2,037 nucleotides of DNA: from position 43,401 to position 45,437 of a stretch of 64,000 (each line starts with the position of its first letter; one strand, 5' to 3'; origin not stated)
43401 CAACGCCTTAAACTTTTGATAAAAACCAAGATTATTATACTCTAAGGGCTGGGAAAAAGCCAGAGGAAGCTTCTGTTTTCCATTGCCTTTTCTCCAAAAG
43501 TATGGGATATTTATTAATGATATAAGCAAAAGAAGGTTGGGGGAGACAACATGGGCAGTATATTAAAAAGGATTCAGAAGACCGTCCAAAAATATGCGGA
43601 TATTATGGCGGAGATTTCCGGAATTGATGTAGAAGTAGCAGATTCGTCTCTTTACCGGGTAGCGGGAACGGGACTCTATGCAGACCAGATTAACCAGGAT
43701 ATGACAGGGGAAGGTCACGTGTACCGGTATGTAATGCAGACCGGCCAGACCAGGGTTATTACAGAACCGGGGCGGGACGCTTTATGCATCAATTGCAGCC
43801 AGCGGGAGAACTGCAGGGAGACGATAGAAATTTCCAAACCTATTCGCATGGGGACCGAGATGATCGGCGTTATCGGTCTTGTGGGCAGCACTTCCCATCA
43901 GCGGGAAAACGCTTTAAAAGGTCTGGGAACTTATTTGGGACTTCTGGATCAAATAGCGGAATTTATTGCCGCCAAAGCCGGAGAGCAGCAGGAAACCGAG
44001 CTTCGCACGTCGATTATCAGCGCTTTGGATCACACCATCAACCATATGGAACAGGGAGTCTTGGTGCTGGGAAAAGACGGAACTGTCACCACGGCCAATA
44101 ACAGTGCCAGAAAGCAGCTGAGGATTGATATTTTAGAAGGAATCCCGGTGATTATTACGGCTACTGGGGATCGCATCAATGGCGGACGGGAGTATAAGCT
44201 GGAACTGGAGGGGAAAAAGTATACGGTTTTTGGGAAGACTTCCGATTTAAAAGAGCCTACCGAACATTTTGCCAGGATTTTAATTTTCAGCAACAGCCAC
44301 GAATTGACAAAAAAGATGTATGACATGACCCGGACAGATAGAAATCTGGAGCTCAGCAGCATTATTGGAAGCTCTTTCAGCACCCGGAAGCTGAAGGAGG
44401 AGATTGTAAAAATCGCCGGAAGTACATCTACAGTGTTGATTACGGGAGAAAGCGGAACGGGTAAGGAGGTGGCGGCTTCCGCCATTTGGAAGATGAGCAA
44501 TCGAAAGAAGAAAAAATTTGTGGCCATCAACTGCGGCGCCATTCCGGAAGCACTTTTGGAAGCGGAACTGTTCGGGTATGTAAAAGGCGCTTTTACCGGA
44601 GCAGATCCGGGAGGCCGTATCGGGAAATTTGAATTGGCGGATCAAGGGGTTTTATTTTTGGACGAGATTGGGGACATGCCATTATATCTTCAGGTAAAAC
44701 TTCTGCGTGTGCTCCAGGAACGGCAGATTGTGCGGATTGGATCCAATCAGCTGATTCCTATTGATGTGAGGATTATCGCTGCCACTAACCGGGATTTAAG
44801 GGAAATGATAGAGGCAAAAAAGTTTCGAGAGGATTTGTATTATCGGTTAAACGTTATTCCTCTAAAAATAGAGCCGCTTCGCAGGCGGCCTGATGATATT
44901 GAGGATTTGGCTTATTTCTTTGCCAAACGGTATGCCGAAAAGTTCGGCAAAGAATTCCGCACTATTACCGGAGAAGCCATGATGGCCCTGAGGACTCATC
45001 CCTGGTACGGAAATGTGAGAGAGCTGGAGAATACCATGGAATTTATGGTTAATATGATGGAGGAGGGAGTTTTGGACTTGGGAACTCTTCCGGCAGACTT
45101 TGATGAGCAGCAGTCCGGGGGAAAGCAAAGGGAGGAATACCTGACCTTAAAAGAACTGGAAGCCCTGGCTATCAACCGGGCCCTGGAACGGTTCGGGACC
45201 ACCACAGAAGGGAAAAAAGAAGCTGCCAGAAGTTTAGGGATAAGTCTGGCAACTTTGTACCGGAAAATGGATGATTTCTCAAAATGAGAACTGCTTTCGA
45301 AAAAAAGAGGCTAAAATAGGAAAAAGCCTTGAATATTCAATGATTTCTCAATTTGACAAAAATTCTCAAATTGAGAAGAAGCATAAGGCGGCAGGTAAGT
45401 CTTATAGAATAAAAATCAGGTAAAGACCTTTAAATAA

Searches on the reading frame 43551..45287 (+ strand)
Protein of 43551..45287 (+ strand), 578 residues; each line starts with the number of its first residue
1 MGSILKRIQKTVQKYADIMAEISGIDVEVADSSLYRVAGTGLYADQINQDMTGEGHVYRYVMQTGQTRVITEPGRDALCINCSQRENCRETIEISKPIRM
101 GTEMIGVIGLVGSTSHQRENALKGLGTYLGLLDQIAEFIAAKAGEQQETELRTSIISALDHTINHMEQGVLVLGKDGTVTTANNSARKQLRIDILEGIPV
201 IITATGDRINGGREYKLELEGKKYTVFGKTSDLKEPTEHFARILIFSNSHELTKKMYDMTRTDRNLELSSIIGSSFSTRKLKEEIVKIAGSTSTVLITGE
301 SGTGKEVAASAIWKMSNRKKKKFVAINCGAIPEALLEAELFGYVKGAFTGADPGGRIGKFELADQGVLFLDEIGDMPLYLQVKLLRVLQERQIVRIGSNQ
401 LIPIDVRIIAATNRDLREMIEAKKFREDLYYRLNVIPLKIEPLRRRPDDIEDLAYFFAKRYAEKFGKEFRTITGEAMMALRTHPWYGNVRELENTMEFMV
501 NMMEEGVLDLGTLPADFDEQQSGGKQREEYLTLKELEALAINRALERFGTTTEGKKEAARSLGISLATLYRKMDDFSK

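Call 15: search_protein_families(library=pfam, proteins=[window:43551-45287:+], max_evalue=0.001)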
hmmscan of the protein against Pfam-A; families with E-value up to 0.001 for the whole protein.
window:43551-45287:+ (578 aa): 9 families
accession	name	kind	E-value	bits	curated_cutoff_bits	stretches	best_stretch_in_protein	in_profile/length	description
PF00158.32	Sigma54_activat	-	8.2e-71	237.5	20.2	1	271-438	1-167/168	Sigma-54 interaction domain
PF25601.1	AAA_lid_14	-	2.9e-23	81.9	27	1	444-527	1-84/87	AAA+ ATPase lid domain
PF14532.12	Sigma54_activ_2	-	6.7e-18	65.7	25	1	272-443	1-138/138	Sigma-54 interaction domain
PF02954.25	HTH_8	-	3.4e-06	27.1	22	1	533-575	2-41/42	Bacterial regulatory protein, Fis family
PF07728.20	AAA_5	-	7e-05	23.3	22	1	295-415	2-124/139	AAA domain (dynein-related subfamily)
PF01078.27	Mg_chelatase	-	7.9e-05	22.6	20.3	0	286-413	17-157/207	Magnesium chelatase, subunit ChlI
PF00004.35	AAA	-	0.00013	22.8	21.2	0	295-417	1-112/131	ATPase family associated with various cellular activities (AAA)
PF07724.20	AAA_2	-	0.00019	21.9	27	1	293-424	4-135/166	AAA domain (Cdc48 subfamily)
PF13245.12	AAA_19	-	0.00078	20.1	25.1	0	283-403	2-131/134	AAA domain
